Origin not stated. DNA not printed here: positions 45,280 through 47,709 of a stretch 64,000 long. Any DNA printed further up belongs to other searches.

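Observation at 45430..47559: cNMP-GGDEF-DHH/DHHA1 fusion: cyclase-like and phosphodiesterase domains behind a cyclic-nucleotide sensor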

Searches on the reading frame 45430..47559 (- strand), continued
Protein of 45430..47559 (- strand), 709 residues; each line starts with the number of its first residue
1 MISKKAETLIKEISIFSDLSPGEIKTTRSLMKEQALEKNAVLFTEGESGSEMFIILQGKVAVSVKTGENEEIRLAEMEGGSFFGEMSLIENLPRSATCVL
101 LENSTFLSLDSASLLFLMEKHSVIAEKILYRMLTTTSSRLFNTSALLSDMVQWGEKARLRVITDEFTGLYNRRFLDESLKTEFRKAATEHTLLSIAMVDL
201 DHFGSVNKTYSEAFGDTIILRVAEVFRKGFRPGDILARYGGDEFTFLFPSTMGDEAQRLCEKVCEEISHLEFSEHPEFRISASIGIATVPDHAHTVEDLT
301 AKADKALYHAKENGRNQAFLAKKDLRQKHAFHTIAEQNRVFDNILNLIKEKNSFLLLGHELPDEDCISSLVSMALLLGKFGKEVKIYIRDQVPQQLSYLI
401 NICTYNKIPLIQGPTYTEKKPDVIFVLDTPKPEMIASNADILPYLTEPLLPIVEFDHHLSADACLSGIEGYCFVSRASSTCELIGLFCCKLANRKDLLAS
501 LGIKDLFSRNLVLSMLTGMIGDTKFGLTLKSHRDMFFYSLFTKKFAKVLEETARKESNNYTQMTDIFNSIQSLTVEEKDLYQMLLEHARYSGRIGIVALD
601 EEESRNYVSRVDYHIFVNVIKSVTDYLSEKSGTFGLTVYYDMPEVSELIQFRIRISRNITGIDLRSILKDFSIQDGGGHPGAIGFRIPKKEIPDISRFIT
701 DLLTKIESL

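Call 13: find_encoding_contigs(protein=P0019, flank=8000, max_places=3)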
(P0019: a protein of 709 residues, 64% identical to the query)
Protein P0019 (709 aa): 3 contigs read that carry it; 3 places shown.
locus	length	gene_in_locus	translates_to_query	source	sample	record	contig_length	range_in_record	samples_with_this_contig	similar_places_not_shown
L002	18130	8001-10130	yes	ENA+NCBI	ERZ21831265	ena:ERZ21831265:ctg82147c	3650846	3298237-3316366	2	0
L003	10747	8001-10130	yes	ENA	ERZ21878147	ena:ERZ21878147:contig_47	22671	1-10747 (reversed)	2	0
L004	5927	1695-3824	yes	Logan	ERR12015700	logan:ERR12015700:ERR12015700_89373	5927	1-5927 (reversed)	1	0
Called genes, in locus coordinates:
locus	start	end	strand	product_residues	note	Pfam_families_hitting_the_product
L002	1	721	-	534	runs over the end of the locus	PF00474:SSF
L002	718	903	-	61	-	PF28215:Symport_access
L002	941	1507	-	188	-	PF00440:TetR_N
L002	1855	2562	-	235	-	PF00005:ABC_tran, PF13304:AAA_21 (faint)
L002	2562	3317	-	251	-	PF00005:ABC_tran, PF12399:BCA_ABC_TP_C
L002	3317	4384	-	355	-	PF02653:BPD_transp_2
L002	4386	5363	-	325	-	PF02653:BPD_transp_2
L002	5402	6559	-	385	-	PF13433:Peripla_BP_5, PF13458:Peripla_BP_6, PF01094:ANF_receptor, PF13433:Peripla_BP_5 (weak)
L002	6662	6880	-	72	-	-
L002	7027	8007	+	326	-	PF00027:cNMP_binding, PF00990:GGDEF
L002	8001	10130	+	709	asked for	PF02272:DHHA1 (faint), PF00027:cNMP_binding, PF00990:GGDEF, PF01368:DHH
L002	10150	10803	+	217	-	PF02677:QueH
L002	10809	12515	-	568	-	PF00916:Sulfate_transp, PF01740:STAS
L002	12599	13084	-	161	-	PF04073:tRNA_edit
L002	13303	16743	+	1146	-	PF02811:PHP, PF07733:DNA_pol3_alpha, PF17657:DNA_pol3_finger, PF14579:HHH_6, PF01336:tRNA_anti-codon (weak)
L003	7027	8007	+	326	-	PF00027:cNMP_binding, PF00990:GGDEF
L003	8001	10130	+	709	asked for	PF02272:DHHA1 (faint), PF00027:cNMP_binding, PF00990:GGDEF, PF01368:DHH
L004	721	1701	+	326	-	PF00027:cNMP_binding, PF00990:GGDEF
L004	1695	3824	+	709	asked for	PF02272:DHHA1 (faint), PF00027:cNMP_binding, PF00990:GGDEF, PF01368:DHH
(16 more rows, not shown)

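Call 14: find_encoding_contigs(protein=P0041, flank=6000, max_places=2)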
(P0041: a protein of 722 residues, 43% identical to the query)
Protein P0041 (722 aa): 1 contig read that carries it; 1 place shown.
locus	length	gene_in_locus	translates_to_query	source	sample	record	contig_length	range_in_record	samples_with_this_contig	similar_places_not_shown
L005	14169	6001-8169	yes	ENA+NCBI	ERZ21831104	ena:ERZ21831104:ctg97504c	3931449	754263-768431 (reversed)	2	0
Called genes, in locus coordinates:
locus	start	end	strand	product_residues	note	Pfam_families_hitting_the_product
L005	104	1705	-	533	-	PF00072:Response_reg, PF00165:HTH_AraC (faint), PF12833:HTH_18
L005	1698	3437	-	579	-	PF06580:His_kinase, PF02518:HATPase_c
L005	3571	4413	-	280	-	PF01609:DDE_Tnp_1, PF13612:DDE_Tnp_1_3 (weak)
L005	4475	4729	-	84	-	PF14294:DUF4372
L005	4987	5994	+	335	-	PF00027:cNMP_binding, PF00990:GGDEF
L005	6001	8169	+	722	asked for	PF00027:cNMP_binding, PF00990:GGDEF, PF01368:DHH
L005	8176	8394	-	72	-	PF12646:DUF3783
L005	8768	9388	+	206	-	PF00440:TetR_N, PF17938:TetR_C_29 (weak)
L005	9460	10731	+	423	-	PF02321:OEP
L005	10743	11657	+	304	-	PF25919:BSH_CusB (faint), PF25997:BSH_YhbJ (faint), PF25917:BSH_RND, PF25973:BSH_CzcB (weak)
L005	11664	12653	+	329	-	PF00005:ABC_tran, PF13304:AAA_21 (weak)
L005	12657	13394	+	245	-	PF00005:ABC_tran, PF13304:AAA_21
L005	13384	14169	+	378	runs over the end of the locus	PF12679:ABC2_membrane_2, PF12698:ABC2_membrane_3, PF01061:ABC2_membrane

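Call 15: find_encoding_contigs(protein=P0090, flank=6000, max_places=2)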
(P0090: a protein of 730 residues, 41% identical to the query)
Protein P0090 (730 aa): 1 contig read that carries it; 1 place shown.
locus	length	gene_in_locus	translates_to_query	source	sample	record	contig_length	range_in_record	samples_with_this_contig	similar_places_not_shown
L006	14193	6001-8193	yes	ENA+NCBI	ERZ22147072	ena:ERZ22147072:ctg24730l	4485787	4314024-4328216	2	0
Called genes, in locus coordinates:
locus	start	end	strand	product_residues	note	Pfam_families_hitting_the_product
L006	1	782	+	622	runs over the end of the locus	PF07695:7TMR-DISM_7TM (weak), PF00990:GGDEF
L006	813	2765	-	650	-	PF13292:DXP_synthase_N, PF00456:Transketolase_N (faint), PF00676:E1_dh (weak), PF02779:Transket_pyr, PF02780:Transketolase_C, PF17147:PFOR_II (weak)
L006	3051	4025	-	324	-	PF01715:IPPT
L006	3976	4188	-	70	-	PF01192:RNA_pol_Rpb6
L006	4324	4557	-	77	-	PF12843:QSregVF_b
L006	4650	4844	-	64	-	-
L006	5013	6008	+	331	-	PF00027:cNMP_binding, PF00990:GGDEF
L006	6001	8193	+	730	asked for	PF00027:cNMP_binding, PF00990:GGDEF, PF01368:DHH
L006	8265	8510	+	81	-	PF11127:YgaP-like_TM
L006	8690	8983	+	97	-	PF02583:Trns_repr_metal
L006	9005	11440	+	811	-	PF00403:HMA, PF00122:E1-E2_ATPase, PF00702:Hydrolase, PF00403:HMA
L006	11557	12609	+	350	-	PF00356:LacI, PF00532:Peripla_BP_1, PF13407:Peripla_BP_4, PF13377:Peripla_BP_3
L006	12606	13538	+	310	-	PF00294:PfkB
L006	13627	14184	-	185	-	PF13189:Cytidylate_kin2, PF13238:AAA_18, PF02224:Cytidylate_kin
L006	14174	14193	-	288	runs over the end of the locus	PF03755:YicC-like_N, PF08340:YicC-like_C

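Call 16: find_encoding_contigs(protein=P0118, flank=6000, max_places=2)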
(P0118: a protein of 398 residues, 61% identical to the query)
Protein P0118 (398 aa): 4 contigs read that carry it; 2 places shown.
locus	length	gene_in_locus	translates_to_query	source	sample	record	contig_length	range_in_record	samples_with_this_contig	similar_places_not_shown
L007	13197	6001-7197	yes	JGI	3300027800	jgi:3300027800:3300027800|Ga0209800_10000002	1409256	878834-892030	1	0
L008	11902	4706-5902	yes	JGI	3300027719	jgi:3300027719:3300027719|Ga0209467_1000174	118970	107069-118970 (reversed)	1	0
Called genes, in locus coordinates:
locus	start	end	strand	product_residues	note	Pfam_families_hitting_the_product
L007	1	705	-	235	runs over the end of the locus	PF00005:ABC_tran, PF13304:AAA_21 (faint)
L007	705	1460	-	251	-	PF00005:ABC_tran, PF13304:AAA_21 (faint), PF12399:BCA_ABC_TP_C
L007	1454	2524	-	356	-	PF02653:BPD_transp_2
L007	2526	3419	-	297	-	PF02653:BPD_transp_2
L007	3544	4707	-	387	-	PF13433:Peripla_BP_5, PF13458:Peripla_BP_6, PF01094:ANF_receptor, PF13433:Peripla_BP_5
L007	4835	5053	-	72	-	-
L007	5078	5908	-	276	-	PF01113:DapB_N, PF05173:DapB_C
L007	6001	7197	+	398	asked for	PF01368:DHH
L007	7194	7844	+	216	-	PF02677:QueH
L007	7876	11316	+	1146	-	PF02811:PHP, PF07733:DNA_pol3_alpha, PF17657:DNA_pol3_finger, PF14579:HHH_6, PF01336:tRNA_anti-codon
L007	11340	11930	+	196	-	PF02325:CCB3_YggT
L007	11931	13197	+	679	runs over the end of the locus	PF17191:RecG_wedge, PF00270:DEAD, PF04851:ResIII, PF00271:Helicase_C, PF22590:Cas3-like_C_2 (weak), PF19833:RecG_dom3_C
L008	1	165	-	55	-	?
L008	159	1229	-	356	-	PF02653:BPD_transp_2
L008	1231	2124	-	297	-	PF02653:BPD_transp_2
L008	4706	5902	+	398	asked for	PF01368:DHH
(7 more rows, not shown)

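Call 19: find_related_loci(query=A1, collection=genome_contigs, flank=5000)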
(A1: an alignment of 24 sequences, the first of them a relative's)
Query A1 (709 aa) in genome_contigs; peptide patterns used: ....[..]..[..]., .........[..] (x = any residue, [..] = any of these).
599 stretches matched a pattern (row limit reached: there are more); 202 encode a relative of the query (tblastn E <= 1e-3); the best 80 are kept; 80 distinct loci.
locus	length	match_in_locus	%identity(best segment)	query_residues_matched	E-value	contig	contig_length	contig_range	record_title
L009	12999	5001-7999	63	5-709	0e+0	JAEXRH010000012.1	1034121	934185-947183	MAG: Spirochaetes bacterium isolate OH_HBrB_254 k127_823916, whole genome shotgun sequence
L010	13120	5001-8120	43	9-709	0e+0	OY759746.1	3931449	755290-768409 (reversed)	MAG: Spirochaetia bacterium isolate 37a8ee1d-4d30-4a0d-bbf4-d03c19003557 genome assembly, chromosome: 1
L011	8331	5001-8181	43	1-709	0e+0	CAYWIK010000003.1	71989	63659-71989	MAG TPA_asm: uncultured Spirochaetales bacterium isolate binchicken_co8_185 genome assembly, contig: NODE_222_length_719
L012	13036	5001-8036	44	10-709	0e+0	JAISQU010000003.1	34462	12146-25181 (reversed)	MAG: Spirochaetales bacterium isolate Kf353_bin16 k119_2369563, whole genome shotgun sequence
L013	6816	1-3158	43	3-709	0e+0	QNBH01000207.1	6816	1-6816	MAG: Spirochaetes bacterium isolate B32_G16 B32_Guay16_scaffold_10768, whole genome shotgun sequence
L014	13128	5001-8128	41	2-703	0e+0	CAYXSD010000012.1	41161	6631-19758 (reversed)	MAG TPA_asm: uncultured Spirochaetales bacterium isolate binchicken_co8_323 genome assembly, contig: NODE_976_length_411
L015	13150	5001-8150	43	4-705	0e+0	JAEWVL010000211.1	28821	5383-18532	MAG: Spirochaetes bacterium isolate OH_SDB_61 k127_763142, whole genome shotgun sequence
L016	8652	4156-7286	42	2-709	0e+0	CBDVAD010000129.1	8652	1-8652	MAG TPA_asm: uncultured bacterium isolate SRR22302365_concoct_1 genome assembly, contig: ERZ25074835.6280, whole genome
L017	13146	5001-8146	41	2-708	0e+0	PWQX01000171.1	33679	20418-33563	MAG: Spirochaetaceae bacterium isolate CSSed10_65m CS-Sed10-C1602, whole genome shotgun sequence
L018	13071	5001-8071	42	4-709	0e+0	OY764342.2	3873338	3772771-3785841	MAG: Spirochaetia bacterium isolate 9506cec9-e293-4340-b26d-6248213b6694 genome assembly, chromosome: 1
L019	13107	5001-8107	42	9-709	0e+0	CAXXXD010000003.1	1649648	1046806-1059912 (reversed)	MAG: Oceanispirochaeta sp. isolate aeacc017-5aeb-41c1-ba2d-d30721ebb7db genome assembly, contig: contig_3, whole genome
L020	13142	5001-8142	41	1-708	0e+0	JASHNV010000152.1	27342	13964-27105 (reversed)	MAG: Spirochaetia bacterium isolate JOPF006 JOPF_NEAR_contig_1083548, whole genome shotgun sequence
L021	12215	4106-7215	41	7-709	0e+0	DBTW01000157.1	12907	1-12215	MAG TPA_asm: Spirochaetaceae bacterium UBA1306 UBA1306_contig_1360, whole genome shotgun sequence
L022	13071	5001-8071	59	10-709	0e+0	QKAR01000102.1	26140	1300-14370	MAG: Spirochaetales bacterium isolate SZUA-377 scaffold_4221, whole genome shotgun sequence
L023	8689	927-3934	42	8-706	5e-179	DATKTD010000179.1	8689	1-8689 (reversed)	MAG TPA_asm: Rectinemataceae bacterium isolate SMAG_U14072 k141_209992, whole genome shotgun sequence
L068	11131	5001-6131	47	333-709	5e-109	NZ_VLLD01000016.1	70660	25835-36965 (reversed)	Treponema putidum strain ATCC 700334 JM98DRAFT_scaffold00016.16, whole genome shotgun sequence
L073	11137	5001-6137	43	328-707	2e-99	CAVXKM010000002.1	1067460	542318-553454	MAG: uncultured Spirochaetota bacterium isolate MFD02979.bin.2.4 genome assembly, contig: contig_19745, whole genome sho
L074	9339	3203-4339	42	328-709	3e-98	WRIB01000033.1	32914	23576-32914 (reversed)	MAG: Treponema sp. isolate Nt197P3bin20 Ga0082212_10001646, whole genome shotgun sequence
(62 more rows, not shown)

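Call 41: predict_structure(alignment_id=A3)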
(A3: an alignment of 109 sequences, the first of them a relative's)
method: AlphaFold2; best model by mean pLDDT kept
length: 709 residues; sequences in the alignment: 109
mean_pLDDT: 91.1   pTM: 0.61
mean pLDDT of the five models: 91.1, 88.9, 88.1, 87.4, 86.5
residues with pLDDT >= 90: 508; 70-90: 176; 50-70: 23; < 50: 2
segments of 3 or more residues with pLDDT < 50: none
pLDDT, mean of each block of 10 residues (from residue 1): 66 88 94 96 92 94 86 89 85 91 96 95 95 83 57 65 90 93 89 97 92 96 97 95 96 96 98 95 96 91 97 96 86 94 98 97 94 98 95 89 97 94 97 92 89 95 88 96 98 95 94 96 81 90 94 79 86 79 94 95 91 86 92 96 89 92 91 87 94 95 94
secondary structure, 60 per line:
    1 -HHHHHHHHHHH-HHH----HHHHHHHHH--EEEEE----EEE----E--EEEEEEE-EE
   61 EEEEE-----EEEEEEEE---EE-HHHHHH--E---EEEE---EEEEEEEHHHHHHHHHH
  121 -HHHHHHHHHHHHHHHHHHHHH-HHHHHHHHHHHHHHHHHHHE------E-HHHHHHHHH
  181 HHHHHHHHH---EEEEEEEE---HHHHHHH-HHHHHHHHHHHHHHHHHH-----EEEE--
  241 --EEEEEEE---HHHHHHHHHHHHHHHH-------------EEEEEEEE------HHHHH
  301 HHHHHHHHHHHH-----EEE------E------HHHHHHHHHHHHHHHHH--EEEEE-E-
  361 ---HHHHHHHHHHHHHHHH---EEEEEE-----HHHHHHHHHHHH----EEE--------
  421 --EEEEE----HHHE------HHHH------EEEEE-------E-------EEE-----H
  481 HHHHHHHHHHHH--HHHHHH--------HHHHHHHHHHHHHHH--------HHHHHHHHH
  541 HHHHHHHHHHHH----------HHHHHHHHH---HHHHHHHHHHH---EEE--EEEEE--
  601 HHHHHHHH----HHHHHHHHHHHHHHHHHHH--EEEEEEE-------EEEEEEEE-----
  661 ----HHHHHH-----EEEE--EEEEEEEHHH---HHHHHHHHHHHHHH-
elements in order (helices of 4 or more, strands of 3 or more residues): H2-12 H21-29 E32-36 E41-43 E51-57 E59-65 E71-78 H85-90 E97-100 E104-110 H111-120 H122-142 H144-162 H172-189 E193-200 H204-210 H212-229 E235-238 E243-249 H253-268 E282-289 H296-312 E318-320 H334-350 E353-357 H364-379 E383-388 H394-405 E410-412 E423-427 H442-445 E452-456 E472-474 H480-492 H495-500 H509-523 H532-552 H563-571 H575-585 E589-591 E594-598 H601-608 H613-631 E634-640 E648-655 H665-670 E676-679 E682-688 H695-708
